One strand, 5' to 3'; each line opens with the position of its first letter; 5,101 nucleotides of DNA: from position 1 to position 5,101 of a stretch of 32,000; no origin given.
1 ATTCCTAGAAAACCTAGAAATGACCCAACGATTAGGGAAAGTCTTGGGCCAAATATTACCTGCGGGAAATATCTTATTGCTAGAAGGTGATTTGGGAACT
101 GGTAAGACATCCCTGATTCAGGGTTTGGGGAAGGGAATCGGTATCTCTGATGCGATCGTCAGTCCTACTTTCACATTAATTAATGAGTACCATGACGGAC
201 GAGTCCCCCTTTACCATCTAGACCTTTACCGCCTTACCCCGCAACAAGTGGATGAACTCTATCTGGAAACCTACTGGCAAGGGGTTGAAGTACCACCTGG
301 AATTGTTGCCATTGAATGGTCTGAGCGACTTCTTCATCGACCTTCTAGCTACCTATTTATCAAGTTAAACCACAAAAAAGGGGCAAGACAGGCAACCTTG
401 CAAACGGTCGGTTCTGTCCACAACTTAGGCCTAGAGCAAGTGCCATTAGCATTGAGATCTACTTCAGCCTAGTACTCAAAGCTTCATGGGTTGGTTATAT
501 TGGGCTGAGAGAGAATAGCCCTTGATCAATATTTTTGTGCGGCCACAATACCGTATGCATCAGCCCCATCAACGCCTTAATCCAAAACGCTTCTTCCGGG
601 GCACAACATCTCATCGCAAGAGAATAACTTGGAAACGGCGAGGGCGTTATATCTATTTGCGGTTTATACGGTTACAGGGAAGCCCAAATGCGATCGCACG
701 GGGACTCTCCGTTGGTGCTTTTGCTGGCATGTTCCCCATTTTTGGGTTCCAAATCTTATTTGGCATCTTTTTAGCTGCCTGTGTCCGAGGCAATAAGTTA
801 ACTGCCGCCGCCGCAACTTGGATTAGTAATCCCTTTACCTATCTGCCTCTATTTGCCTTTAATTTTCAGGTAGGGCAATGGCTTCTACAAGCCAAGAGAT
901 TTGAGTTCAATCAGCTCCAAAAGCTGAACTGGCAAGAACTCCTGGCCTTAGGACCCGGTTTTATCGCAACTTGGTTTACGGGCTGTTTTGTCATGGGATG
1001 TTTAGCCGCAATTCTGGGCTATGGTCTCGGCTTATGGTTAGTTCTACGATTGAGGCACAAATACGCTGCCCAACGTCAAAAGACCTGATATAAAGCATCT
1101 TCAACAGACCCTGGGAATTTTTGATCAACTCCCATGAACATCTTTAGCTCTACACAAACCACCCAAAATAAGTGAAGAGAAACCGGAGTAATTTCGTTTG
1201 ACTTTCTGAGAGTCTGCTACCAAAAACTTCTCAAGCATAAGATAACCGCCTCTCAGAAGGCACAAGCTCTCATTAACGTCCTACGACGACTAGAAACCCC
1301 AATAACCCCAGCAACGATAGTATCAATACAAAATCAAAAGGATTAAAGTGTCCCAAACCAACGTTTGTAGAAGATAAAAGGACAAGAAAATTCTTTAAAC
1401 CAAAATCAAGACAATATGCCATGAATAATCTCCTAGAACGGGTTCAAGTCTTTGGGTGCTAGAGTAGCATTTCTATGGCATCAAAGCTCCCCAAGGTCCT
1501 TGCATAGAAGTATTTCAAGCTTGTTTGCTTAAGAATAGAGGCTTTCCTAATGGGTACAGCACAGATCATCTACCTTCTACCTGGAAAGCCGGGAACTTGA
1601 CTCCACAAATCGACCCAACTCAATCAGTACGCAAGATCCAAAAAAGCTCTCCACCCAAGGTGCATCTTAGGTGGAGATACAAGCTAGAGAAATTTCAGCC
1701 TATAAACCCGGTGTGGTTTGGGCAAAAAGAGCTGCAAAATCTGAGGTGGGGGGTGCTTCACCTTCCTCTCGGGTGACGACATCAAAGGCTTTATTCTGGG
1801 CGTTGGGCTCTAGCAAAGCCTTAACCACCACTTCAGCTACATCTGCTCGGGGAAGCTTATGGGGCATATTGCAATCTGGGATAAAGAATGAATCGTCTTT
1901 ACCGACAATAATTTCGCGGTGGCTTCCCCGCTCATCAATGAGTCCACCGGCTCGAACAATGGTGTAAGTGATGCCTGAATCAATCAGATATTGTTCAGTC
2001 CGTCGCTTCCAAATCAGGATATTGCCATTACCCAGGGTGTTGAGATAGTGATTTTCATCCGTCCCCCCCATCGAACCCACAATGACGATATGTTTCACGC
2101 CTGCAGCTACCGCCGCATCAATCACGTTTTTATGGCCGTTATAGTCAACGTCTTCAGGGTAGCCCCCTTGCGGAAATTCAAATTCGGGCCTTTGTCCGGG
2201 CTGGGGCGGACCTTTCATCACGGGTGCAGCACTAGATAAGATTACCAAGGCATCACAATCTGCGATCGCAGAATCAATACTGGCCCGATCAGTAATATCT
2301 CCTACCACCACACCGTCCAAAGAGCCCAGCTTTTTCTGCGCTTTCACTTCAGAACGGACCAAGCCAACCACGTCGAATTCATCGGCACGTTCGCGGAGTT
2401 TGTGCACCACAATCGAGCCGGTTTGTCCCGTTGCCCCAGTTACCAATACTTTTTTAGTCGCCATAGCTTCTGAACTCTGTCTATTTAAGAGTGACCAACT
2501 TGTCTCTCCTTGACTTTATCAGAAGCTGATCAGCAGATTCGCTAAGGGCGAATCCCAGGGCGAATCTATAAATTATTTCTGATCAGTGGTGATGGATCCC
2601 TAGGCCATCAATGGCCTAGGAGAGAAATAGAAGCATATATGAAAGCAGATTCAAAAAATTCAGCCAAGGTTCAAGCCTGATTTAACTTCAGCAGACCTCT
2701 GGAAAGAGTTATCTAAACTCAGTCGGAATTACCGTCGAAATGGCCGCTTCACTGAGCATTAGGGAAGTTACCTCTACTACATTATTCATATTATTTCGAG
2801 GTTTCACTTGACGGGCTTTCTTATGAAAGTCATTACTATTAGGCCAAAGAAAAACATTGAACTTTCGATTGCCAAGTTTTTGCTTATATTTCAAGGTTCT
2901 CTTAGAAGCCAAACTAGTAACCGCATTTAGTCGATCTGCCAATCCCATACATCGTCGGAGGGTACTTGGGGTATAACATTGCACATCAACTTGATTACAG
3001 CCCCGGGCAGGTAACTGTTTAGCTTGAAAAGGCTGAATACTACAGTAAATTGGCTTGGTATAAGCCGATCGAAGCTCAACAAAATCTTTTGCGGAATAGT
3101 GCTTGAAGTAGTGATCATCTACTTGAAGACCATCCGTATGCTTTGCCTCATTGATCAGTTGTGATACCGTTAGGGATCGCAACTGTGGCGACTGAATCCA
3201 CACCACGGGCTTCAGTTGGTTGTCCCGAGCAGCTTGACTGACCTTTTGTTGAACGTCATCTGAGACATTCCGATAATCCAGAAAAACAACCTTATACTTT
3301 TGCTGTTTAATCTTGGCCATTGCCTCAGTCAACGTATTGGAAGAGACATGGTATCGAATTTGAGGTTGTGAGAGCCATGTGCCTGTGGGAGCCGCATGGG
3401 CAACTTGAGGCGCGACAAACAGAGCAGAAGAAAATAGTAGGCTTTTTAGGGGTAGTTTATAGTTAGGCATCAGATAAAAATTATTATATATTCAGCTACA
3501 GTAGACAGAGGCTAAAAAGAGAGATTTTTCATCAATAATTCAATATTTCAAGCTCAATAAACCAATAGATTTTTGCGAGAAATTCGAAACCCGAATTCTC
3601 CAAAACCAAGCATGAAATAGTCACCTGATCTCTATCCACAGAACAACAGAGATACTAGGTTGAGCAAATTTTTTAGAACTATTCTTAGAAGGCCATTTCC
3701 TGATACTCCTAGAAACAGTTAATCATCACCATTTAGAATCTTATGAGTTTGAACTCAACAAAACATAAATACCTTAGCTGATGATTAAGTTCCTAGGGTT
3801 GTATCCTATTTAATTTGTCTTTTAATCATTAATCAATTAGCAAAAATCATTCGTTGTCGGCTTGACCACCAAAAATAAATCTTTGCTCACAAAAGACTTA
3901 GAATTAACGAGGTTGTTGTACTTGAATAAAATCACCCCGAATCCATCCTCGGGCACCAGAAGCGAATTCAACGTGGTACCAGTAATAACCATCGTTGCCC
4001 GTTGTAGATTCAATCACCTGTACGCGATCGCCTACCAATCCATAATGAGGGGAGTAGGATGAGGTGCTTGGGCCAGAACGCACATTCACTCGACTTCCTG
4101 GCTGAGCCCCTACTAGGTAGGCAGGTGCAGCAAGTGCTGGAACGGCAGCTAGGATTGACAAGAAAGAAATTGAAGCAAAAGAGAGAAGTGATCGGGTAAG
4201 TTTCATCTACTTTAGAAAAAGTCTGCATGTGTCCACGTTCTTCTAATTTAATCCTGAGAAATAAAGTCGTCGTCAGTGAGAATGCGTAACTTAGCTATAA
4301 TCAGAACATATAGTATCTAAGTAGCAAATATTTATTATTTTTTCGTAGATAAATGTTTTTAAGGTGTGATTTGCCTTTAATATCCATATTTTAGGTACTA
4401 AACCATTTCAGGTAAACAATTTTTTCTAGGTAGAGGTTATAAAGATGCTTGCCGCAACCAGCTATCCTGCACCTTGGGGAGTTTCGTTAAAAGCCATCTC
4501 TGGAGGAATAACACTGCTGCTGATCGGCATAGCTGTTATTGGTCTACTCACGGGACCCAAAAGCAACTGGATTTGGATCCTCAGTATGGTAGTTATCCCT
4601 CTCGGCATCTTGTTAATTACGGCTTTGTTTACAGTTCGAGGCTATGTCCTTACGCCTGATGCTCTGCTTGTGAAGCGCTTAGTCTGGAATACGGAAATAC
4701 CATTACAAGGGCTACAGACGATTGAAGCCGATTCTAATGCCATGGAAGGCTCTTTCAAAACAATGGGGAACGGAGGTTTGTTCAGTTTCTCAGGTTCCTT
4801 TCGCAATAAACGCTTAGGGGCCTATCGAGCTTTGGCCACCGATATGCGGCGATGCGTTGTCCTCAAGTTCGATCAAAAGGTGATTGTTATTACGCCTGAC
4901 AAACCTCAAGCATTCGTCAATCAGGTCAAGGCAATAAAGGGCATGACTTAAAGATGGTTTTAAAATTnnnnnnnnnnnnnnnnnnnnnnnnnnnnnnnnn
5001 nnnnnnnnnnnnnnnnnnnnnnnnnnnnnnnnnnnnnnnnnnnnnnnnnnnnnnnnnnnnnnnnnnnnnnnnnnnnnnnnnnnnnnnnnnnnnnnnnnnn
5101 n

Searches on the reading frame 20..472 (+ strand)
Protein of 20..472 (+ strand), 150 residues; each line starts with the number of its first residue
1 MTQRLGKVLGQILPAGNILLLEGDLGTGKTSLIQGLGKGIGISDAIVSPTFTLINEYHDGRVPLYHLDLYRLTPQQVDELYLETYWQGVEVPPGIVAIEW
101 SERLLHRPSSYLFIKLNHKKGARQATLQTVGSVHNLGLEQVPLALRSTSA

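Call 16: search_protein_families(library=pfam, proteins=[window:20-472:+], max_evalue=0.01)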
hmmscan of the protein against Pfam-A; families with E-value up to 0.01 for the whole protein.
window:20-472:+ (150 aa): 1 family
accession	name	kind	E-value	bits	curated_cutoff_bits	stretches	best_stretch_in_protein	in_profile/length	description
PF02367.23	TsaE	-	4.8e-33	114.3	26.6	1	2-122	7-125/128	Threonylcarbamoyl adenosine biosynthesis protein TsaE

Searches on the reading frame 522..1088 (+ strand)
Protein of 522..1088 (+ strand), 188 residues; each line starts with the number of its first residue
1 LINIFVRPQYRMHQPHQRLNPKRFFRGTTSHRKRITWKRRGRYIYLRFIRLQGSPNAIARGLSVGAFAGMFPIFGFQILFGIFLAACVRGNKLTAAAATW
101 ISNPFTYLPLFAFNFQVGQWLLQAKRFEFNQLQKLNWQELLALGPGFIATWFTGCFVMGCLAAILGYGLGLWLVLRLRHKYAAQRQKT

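Call 16: search_protein_families(library=pfam, proteins=[window:522-1088:+], max_evalue=0.01)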
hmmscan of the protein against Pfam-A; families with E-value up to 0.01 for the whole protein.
window:522-1088:+ (188 aa): 1 family
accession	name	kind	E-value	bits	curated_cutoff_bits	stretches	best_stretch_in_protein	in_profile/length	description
PF09835.14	DUF2062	-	5.9e-41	140.3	27.4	1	39-180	2-144/147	Uncharacterized protein conserved in bacteria (DUF2062)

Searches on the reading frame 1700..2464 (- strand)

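Call 16: search_protein_families(library=pfam, proteins=[window:1700-2464:-], max_evalue=0.01)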
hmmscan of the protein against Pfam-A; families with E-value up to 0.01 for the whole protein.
window:1700-2464:- (254 aa): 8 families
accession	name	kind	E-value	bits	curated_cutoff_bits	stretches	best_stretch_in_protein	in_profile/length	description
PF13460.12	NAD_binding_10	-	9.3e-37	127.1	27.2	1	10-220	1-184/184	NAD(P)H-binding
PF05368.20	NmrA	-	1e-14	55.3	27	1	3-222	2-208/298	NmrA-like family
PF01073.25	3Beta_HSD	-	2.9e-10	40.1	22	1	7-148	1-133/280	3-beta hydroxysteroid dehydrogenase/isomerase family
PF01370.27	Epimerase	-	7.8e-10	39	20.9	1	6-131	1-115/240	NAD dependent epimerase/dehydratase family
PF02719.21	Polysacc_synt_2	-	5.3e-05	23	20.2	1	6-131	1-128/293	Polysaccharide biosynthesis protein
PF16363.11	GDP_Man_Dehyd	-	8.8e-05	22.5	27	1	7-76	1-80/332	GDP-mannose 4,6 dehydratase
PF02254.24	TrkA_N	-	0.004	17.9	23.8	1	12-78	6-71/116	TrkA-N domain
PF01113.26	DapB_N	-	0.004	17.7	25.6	1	5-80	2-78/124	Dihydrodipicolinate reductase, N-terminus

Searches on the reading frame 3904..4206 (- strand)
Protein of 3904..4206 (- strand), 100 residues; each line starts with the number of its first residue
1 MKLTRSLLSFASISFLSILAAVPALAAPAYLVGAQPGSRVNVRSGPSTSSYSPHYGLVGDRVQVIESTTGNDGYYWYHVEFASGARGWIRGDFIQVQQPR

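Call 3: search_protein_families(library=pfam, proteins=[window:3904-4206:-], max_evalue=0.01)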
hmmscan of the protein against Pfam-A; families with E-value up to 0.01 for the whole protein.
window:3904-4206:- (100 aa): 3 families
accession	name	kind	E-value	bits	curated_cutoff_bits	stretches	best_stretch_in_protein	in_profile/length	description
PF08239.17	SH3_3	-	2.2e-10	41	27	1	38-94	1-53/54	Bacterial SH3 domain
PF06347.19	SH3_4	-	0.00064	19.9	24.1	1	38-90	3-50/56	Bacterial SH3 domain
PF13457.12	GW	-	0.0017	19.5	21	1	47-90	31-71/76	GW (Gly-Tryp) dipeptide domain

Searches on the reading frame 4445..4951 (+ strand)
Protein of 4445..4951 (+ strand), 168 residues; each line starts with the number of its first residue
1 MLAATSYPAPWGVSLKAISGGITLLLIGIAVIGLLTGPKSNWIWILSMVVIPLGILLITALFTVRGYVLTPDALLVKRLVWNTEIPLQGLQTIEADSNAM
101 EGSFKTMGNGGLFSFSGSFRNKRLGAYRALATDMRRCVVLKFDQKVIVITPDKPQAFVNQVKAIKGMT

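Call 3: search_protein_families(library=pfam, proteins=[window:4445-4951:+], max_evalue=0.01)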
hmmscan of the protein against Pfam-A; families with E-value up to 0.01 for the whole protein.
window:4445-4951:+ (168 aa): 3 families
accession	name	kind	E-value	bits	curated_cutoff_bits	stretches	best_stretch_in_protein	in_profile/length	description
PF10882.14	bPH_5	-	1.4e-15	57.7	22.5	1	66-162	2-97/100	Bacterial PH domain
PF06713.17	bPH_4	-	0.00032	21.2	22.9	0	66-101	2-37/74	Bacterial PH domain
PF03706.18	LPG_synthase_TM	-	0.0014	18.6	33.4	1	15-86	115-189/302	Lysylphosphatidylglycerol synthase TM region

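Call 6: search_protein_families(library=padloc, proteins=[window:4445-4951:+], max_evalue=0.01)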
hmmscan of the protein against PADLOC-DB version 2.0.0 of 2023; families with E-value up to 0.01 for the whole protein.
window:4445-4951:+ (168 aa): 0 families

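Call 7: search_protein_families(library=ncbifam, proteins=[window:4445-4951:+], max_evalue=0.01)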
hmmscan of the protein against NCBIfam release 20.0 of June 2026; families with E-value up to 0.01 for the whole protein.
window:4445-4951:+ (168 aa): 0 families
